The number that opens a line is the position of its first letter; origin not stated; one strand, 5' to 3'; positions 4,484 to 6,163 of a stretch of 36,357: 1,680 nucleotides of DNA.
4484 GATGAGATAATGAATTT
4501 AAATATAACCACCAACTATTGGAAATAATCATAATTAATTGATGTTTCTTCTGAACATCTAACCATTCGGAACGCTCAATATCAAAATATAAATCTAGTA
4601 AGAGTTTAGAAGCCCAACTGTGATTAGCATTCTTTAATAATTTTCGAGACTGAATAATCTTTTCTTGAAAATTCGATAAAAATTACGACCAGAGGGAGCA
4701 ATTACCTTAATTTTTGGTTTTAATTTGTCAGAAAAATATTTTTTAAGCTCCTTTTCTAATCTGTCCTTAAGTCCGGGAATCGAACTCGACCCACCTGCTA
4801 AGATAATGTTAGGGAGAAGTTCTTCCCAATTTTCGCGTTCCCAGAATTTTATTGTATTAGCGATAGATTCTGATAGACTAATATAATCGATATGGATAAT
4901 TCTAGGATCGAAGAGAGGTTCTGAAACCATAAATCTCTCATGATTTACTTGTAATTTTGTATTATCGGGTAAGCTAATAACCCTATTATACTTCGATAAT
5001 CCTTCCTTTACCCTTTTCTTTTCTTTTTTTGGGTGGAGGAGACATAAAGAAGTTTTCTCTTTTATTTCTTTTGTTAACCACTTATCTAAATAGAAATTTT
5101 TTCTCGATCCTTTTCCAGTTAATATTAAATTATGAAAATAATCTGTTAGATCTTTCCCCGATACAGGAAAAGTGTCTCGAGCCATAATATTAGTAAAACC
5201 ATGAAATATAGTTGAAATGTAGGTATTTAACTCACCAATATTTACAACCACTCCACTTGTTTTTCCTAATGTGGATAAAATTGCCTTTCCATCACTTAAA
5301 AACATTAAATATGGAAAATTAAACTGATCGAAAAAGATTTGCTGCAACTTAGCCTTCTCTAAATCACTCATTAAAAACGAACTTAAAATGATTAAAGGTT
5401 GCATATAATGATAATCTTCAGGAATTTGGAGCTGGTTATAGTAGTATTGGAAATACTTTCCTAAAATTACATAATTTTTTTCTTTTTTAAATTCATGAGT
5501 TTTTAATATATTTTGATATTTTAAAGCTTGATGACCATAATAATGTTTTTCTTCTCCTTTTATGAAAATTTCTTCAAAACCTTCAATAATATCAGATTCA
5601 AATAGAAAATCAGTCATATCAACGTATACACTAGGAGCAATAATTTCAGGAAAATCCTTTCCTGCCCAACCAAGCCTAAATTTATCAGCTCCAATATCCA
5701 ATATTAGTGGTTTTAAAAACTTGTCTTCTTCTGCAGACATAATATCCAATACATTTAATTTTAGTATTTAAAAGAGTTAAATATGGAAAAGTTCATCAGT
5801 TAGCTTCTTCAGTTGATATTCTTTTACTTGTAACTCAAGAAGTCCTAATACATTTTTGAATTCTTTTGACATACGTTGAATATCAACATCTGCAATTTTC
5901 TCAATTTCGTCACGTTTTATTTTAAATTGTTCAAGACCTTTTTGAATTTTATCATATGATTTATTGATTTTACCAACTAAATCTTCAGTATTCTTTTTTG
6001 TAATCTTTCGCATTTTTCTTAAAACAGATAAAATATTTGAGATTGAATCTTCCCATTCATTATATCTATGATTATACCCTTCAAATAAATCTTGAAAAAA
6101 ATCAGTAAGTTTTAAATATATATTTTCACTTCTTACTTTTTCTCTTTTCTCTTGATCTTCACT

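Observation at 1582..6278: Actin-family (Arp-like) gene heading a five-gene run with an inactive CHAT (caspase-like) protein, a coupled TPR-like partner and two coiled-coil proteins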

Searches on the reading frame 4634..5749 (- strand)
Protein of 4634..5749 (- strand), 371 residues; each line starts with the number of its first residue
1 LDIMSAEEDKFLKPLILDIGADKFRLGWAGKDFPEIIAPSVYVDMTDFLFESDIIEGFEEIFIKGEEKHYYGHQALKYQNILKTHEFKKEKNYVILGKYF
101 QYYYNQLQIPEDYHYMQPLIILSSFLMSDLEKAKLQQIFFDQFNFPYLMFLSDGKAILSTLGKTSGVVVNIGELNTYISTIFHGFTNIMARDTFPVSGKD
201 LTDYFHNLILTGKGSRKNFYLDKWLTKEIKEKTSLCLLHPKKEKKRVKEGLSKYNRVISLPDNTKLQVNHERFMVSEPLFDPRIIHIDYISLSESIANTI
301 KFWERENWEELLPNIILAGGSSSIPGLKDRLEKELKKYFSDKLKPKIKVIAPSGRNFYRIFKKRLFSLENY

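Call 3: search_protein_families(library=pfam, proteins=[window:4634-5749:-], max_evalue=1)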
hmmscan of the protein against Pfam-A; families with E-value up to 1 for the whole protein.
window:4634-5749:- (371 aa): 4 families
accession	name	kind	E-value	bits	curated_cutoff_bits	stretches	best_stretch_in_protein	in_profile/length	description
PF00022.25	Actin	-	4.9e-42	144.4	27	1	13-353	5-365/410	Actin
PF25229.1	Salactin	-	0.0096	15.4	27.1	1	313-353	281-317/335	Salactin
PF11104.14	PilM_2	-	0.014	14.7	27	1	292-336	255-299/340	Type IV pilus assembly protein PilM;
PF00012.26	HSP70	-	0.35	9.5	20.6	1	221-345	230-360/599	Hsp70 protein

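Call 8: search_solved_structures(query=window:4634-5749:-, show_alignments=2)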
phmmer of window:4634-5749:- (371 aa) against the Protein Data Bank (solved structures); distinct sequences matched with E-value up to 0.001: 156 (the best 60 are shown).
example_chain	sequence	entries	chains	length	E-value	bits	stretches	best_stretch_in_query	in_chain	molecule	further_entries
9wc4_A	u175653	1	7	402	2.2e-34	122.5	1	6-357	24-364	HC1 actin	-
1yvn_A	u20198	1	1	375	7.4e-33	117.5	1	12-357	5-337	PROTEIN (ACTIN)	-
3b63_A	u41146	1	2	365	1.6e-32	116.4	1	15-357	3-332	Actin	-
1dej_A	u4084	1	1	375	2.1e-32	116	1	12-357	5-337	CHIMERIC ACTIN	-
4efh_A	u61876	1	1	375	1.1e-31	113.6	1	13-357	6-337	Actin-1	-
1yag_A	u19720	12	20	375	1.3e-31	113.4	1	12-357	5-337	PROTEIN (ACTIN) | Actin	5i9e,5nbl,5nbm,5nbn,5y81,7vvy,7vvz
8thx_A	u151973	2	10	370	1.6e-31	113.1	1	15-357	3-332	Actin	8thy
6iug_A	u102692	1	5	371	2.1e-31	112.7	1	13-357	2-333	pollen F-actin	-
7yfn_A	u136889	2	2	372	2.3e-31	112.6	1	14-357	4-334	Actin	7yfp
3b63_C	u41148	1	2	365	2.9e-31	112.3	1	15-357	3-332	Actin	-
8ti3_A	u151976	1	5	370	3e-31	112.2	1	15-357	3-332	Actin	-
1c0g_A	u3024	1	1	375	3.2e-31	112.1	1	12-357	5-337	PROTEIN (CHIMERIC ACTIN)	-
5nw4_V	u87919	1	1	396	3.7e-31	111.9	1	7-357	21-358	beta-actin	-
4jhd_B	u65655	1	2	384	4.3e-31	111.7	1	11-357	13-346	Actin-5C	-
4rwt_A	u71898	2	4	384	4.7e-31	111.6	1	12-357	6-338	Actin-5C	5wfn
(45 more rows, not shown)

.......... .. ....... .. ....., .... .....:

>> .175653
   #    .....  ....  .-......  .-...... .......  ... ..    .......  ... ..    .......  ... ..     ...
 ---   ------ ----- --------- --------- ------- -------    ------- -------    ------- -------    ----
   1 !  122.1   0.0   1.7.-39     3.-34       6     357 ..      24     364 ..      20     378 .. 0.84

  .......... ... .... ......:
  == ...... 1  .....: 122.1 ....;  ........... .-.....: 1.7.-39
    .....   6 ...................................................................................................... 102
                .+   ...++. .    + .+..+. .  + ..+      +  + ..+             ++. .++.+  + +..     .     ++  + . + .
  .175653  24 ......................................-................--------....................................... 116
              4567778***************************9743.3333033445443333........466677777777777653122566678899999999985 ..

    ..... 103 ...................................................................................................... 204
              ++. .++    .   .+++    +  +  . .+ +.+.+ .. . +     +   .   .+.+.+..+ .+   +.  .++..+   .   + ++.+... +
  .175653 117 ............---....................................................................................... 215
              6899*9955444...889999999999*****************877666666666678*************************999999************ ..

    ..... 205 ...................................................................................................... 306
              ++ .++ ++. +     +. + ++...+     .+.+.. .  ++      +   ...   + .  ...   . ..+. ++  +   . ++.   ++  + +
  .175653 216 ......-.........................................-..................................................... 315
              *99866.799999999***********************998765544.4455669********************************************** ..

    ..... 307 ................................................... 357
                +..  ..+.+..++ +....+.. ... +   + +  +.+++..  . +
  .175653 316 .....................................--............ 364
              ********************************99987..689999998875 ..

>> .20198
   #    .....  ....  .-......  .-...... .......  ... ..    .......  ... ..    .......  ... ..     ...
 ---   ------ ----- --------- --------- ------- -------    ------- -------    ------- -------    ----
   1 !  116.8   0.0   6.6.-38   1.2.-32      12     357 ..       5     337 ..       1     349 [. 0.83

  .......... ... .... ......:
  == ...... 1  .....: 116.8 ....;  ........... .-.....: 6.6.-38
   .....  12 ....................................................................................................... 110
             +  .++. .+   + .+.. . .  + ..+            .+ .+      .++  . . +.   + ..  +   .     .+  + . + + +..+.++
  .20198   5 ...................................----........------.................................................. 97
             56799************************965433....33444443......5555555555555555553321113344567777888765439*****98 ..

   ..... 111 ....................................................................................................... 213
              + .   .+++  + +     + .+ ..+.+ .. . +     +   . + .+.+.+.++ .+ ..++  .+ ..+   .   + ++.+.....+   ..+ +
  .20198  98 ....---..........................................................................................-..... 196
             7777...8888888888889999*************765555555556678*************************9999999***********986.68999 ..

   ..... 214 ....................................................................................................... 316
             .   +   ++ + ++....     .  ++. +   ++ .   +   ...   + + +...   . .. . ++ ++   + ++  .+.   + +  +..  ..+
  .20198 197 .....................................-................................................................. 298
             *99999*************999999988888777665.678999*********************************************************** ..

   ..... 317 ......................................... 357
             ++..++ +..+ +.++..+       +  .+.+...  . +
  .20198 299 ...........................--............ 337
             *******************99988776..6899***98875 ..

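Call 18: find_homologous_proteins(query=window:4634-5749:-)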
Query window:4634-5749:- (371 aa): 362 proteins with E <= 0.001 among 4589 candidates; the best 120 are listed.
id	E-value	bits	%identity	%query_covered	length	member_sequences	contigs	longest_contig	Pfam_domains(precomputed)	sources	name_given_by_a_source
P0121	2.0e-244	829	100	99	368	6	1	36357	PF00022.26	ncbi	ncbi:MAG: hypothetical protein P8Y70_04705 [Candidatus Lokiarchaeota archaeon]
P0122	1.0e-194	665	82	95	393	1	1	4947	PF00022.26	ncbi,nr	ncbi:MAG: hypothetical protein EU548_04550 [Promethearchaeota archaeon]|nr:MAG: hypothetical protein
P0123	1.0e-167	576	69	95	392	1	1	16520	PF00022.26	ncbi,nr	ncbi:MAG: hypothetical protein GF317_05005 [Candidatus Lokiarchaeota archaeon]|nr:hypothetical prote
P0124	1.6e-158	546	63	99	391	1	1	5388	PF00022.26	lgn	-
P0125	1.5e-155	536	63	99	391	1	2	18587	PF00022.26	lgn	-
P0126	5.7e-155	534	62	99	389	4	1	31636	PF00022.26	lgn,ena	-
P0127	1.6e-154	533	63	99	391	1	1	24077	PF00022.26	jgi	-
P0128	2.0e-154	532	65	95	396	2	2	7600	PF00022.26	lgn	-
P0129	3.1e-154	532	62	99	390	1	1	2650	PF00022.26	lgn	-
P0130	5.0e-154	531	66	95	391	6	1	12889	PF00022.26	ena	-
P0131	8.8e-154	530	65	95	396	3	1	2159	PF00022.26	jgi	-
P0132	3.2e-153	528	63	94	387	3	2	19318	PF00022.26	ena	-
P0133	7.4e-153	527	61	99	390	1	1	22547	PF00022.26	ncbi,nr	ncbi:MAG: hypothetical protein GF311_03770 [Candidatus Lokiarchaeota archaeon]|nr:hypothetical prote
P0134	2.6e-152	525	65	95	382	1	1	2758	PF00022.26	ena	-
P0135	4.9e-152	525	62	95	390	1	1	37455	PF00022.26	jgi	jgi:actin-related protein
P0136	1.9e-151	523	67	95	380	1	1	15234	PF00022.26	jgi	-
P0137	2.4e-151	522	62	95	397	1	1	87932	PF00022.26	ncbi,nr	ncbi:MAG: Actin-like protein [Promethearchaeota archaeon]|nr:MAG: Actin-like protein [Candidatus Lok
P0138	3.1e-150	519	67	95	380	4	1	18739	PF06723.20,PF00022.26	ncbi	ncbi:MAG: hypothetical protein ACFFGP_01935 [Promethearchaeota archaeon]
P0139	5.0e-150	518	61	98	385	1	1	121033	PF00022.26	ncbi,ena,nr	ncbi:MAG: hypothetical protein KGD63_10800 [Candidatus Lokiarchaeota archaeon]|nr:hypothetical prote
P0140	1.3e-149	517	64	95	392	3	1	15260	PF00022.26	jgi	-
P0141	1.6e-149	516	65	95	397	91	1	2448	PF00022.26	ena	-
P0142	2.4e-149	516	64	95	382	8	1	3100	PF00022.26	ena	-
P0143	1.7e-148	513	63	95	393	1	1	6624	PF06723.20,PF00022.26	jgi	jgi:actin-related protein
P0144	3.0e-147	509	59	95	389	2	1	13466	PF00022.26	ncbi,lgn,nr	ncbi:MAG: hypothetical protein JXA99_02305 [Candidatus Lokiarchaeota archaeon]|nr:hypothetical prote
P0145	5.2e-147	508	60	96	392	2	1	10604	PF00022.26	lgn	-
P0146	7.6e-147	507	64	95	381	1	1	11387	PF06723.20,PF00022.26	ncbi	-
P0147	9.5e-147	507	64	95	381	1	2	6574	PF06723.20,PF00022.26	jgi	-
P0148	1.1e-146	507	63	95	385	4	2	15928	PF00022.26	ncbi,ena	-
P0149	1.2e-146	507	63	95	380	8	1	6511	PF00022.26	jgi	jgi:actin-related protein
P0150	1.8e-146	506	64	95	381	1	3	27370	PF06723.20,PF00022.26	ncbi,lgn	-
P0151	1.9e-146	506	63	95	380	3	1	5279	PF06723.20,PF00022.26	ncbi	-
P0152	1.9e-146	506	62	95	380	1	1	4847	PF00022.26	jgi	-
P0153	3.1e-146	505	62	96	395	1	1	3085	PF00022.26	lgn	-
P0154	5.8e-146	505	61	95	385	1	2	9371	PF00022.26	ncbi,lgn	ncbi:MAG: hypothetical protein ACFE85_17525 [Candidatus Hodarchaeota archaeon]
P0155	6.2e-146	504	62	95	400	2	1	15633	PF00022.26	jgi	-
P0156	6.3e-146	504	62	95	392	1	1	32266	PF00022.26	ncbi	-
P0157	8.8e-146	504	63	95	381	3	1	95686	PF00022.26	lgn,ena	-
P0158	9.3e-146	504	63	94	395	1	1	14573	PF00022.26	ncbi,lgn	-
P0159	9.6e-146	504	62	95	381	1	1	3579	PF00022.26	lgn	-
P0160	1.5e-145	503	63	95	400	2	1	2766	PF00022.26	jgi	-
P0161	2.4e-145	503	62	95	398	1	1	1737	PF00022.26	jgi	jgi:actin-related protein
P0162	3.3e-145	502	61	95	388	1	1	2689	PF00022.26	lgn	-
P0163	3.7e-145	502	62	95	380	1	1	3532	PF00022.26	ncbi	-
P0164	4.1e-145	502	62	95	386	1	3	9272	PF06723.20,PF00022.26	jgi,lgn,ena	-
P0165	5.8e-145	501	63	94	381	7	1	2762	PF00022.26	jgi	-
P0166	6.4e-145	501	63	95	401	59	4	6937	PF06723.20,PF00022.26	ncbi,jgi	ncbi:MAG: hypothetical protein ACTSPU_08095 [Promethearchaeota archaeon]|jgi:actin-related protein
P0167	7.8e-145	501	63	95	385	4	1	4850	PF06723.20,PF00022.26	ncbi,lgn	ncbi:MAG: hypothetical protein ACFFD5_15505 [Candidatus Thorarchaeota archaeon]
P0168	1.1e-144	500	62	95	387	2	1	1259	PF00022.26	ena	-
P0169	1.1e-144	500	62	95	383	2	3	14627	PF00022.26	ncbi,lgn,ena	-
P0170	1.1e-144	500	62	95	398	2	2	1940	PF00022.26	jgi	-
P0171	1.1e-144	500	62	95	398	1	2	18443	PF00022.26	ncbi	ncbi:MAG: hypothetical protein ACFFBV_03430 [Promethearchaeota archaeon]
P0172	1.5e-144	500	64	94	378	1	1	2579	PF00022.26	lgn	-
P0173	1.5e-144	500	60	96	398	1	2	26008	PF00022.26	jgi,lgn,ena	-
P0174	2.2e-144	499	63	94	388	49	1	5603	PF00022.26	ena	-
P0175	2.4e-144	499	62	95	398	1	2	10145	PF00022.26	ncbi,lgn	-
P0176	3.3e-144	499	63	95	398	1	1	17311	PF00022.26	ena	-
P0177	4.0e-144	498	60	95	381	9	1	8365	PF00022.26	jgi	-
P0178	5.8e-144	498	62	95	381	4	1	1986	PF00022.26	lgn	-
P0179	6.7e-144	498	63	95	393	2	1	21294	PF00022.26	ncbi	ncbi:MAG: hypothetical protein ACFE9T_06965 [Promethearchaeota archaeon]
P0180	8.7e-144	497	62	98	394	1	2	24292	PF00022.26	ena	-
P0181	9.3e-144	497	62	98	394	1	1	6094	PF00022.26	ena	-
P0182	9.9e-144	497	62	98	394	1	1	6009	PF00022.26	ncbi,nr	ncbi:MAG: hypothetical protein KGD74_12410 [Candidatus Lokiarchaeota archaeon]|nr:hypothetical prote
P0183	1.2e-143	497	61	98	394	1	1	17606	PF00022.26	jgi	jgi:actin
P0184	1.6e-143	497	63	95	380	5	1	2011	PF06723.20,PF00022.26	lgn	-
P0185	1.8e-143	496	62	95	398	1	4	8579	PF00022.26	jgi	jgi:actin-related protein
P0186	2.1e-143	496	62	95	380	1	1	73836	PF00022.26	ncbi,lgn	ncbi:MAG: hypothetical protein ACFFBH_07580 [Promethearchaeota archaeon]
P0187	3.8e-143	495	62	95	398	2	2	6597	PF00022.26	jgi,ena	-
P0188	3.8e-143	495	62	98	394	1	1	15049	PF00022.26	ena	-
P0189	3.8e-143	495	61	93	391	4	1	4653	PF00022.26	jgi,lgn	-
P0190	4.2e-143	495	62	98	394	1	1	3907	PF00022.26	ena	-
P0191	4.5e-143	495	62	95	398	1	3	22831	PF00022.26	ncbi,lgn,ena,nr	ncbi:MAG: hypothetical protein KGD70_07760 [Candidatus Lokiarchaeota archaeon]|nr:hypothetical prote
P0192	5.7e-143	495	63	95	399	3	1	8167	PF00022.26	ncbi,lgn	ncbi:MAG: hypothetical protein ACFE8G_06865 [Candidatus Hermodarchaeota archaeon]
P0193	7.1e-143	494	63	95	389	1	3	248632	PF00022.26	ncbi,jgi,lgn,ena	-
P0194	8.3e-143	494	62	95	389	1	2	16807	PF00022.26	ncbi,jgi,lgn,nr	ncbi:MAG: hypothetical protein EAX89_12630 [Candidatus Lokiarchaeota archaeon]|nr:hypothetical prote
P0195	1.6e-142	493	63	92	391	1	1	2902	PF00022.26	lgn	-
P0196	2.2e-142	493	61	95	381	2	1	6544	PF00022.26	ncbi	ncbi:MAG: hypothetical protein ACFFAH_13875 [Promethearchaeota archaeon]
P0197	2.4e-142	493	61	98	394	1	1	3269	PF00022.26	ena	-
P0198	2.6e-142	493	61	95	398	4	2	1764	PF00022.26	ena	-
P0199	2.9e-142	492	61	95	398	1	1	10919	PF00022.26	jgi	-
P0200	3.1e-142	492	62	98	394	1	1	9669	PF00022.26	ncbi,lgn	-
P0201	3.2e-142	492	59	99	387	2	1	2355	PF00022.26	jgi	jgi:actin-related protein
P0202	3.3e-142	492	58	94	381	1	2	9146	PF00022.26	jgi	-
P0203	3.3e-142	492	62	95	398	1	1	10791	PF00022.26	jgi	jgi:actin-related protein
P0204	4.6e-142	492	59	95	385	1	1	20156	PF00022.26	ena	-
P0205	4.7e-142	492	61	95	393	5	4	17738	PF00022.26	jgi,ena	jgi:actin-related protein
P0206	6.1e-142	491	62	94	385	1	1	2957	PF00022.26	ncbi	ncbi:MAG: hypothetical protein ACFFAN_19815 [Promethearchaeota archaeon]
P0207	6.6e-142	491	62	93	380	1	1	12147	PF00022.26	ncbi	ncbi:MAG: hypothetical protein ACFFC1_00905 [Promethearchaeota archaeon]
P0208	7.1e-142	491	61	95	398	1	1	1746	PF00022.26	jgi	jgi:actin-related protein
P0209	7.7e-142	491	62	95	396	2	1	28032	PF00022.26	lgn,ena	-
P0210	9.4e-142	491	61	95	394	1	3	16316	PF00022.26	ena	-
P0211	1.2e-141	490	61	95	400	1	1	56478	PF00022.26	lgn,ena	-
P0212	1.3e-141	490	61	95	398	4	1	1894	PF00022.26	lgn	-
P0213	1.4e-141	490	58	94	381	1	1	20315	PF00022.26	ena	-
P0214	1.5e-141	490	61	95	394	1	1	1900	PF00022.26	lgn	-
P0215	1.5e-141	490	61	95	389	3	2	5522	PF00022.26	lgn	-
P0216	2.0e-141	490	63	93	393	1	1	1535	PF00022.26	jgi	-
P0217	2.6e-141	489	58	94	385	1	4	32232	PF00022.26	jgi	-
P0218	2.6e-141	489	61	95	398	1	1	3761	PF00022.26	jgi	jgi:actin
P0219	3.8e-141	489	61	95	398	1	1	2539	PF00022.26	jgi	jgi:actin-related protein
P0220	4.7e-141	488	61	98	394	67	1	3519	PF00022.26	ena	-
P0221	4.8e-141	488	60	94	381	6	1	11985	PF00022.26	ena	-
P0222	5.1e-141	488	61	98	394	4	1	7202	PF00022.26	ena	-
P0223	7.2e-141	488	61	95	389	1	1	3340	PF00022.26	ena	-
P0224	8.3e-141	488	61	95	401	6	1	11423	PF00022.26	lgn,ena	-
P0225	9.1e-141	487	61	95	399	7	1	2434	PF00022.26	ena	-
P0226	9.1e-141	487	61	95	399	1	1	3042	PF00022.26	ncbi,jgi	ncbi:MAG: hypothetical protein ACXABG_12900 [Promethearchaeota archaeon]|jgi:actin-related protein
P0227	1.0e-140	487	59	94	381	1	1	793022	PF00022.26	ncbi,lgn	-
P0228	1.2e-140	487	60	98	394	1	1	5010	PF00022.26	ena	-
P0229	1.2e-140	487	62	93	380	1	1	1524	PF00022.26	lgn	-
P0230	1.5e-140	487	62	95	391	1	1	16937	PF00022.26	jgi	jgi:centractin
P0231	1.5e-140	487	61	95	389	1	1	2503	PF00022.26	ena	-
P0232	1.5e-140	487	60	98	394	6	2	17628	PF00022.26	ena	-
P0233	1.6e-140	487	59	95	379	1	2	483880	PF00022.26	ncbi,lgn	-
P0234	1.7e-140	487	60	95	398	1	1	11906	PF00022.26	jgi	-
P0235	2.2e-140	486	59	95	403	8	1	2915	PF06723.20,PF00022.26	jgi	jgi:actin-related protein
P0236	3.0e-140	486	59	94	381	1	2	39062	PF00022.26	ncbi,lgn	ncbi:MAG: hypothetical protein ACFFDK_05790 [Promethearchaeota archaeon]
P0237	3.3e-140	486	61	94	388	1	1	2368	PF00022.26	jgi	-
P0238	3.5e-140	486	60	95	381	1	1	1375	PF00022.26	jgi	jgi:actin-related protein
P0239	3.6e-140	485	62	95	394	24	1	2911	PF00022.26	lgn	-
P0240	3.6e-140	485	59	95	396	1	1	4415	PF00022.26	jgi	jgi:actin-related protein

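Call 33: find_encoding_contigs(protein=P0122, flank=6000, max_places=2)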
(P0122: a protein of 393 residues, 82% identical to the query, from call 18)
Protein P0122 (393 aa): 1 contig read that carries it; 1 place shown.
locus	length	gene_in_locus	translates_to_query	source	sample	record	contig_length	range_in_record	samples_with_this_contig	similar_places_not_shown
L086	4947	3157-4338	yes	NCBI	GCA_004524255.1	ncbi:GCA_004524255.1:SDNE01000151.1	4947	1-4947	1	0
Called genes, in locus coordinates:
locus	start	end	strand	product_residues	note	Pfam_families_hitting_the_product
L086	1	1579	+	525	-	PF13519:VWA_2 (faint), PF00092:VWA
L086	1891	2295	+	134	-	PF04014:MazE_antitoxin (weak), PF01842:ACT (weak)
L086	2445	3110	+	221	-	-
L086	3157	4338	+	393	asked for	PF00022:Actin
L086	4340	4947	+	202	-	?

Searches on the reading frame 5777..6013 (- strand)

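Call 3: search_protein_families(library=pfam, proteins=[window:5777-6013:-], max_evalue=1)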
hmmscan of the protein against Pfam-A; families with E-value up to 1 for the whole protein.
window:5777-6013:- (78 aa): 4 families
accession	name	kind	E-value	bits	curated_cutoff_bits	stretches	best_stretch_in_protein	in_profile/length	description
PF06008.19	Laminin_I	-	0.017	15.3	34.6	1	5-60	80-135/259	Laminin Domain I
PF24999.1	LAMB4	-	0.019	15.2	27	1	10-67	4-63/66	Laminin subunit beta-4-like domain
PF17190.9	RecG_N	-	0.028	15.5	23.1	1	5-60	19-82/89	RecG N-terminal helical domain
PF13250.11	DUF4041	-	0.038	14.3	27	1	1-32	15-46/56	Domain of unknown function (DUF4041)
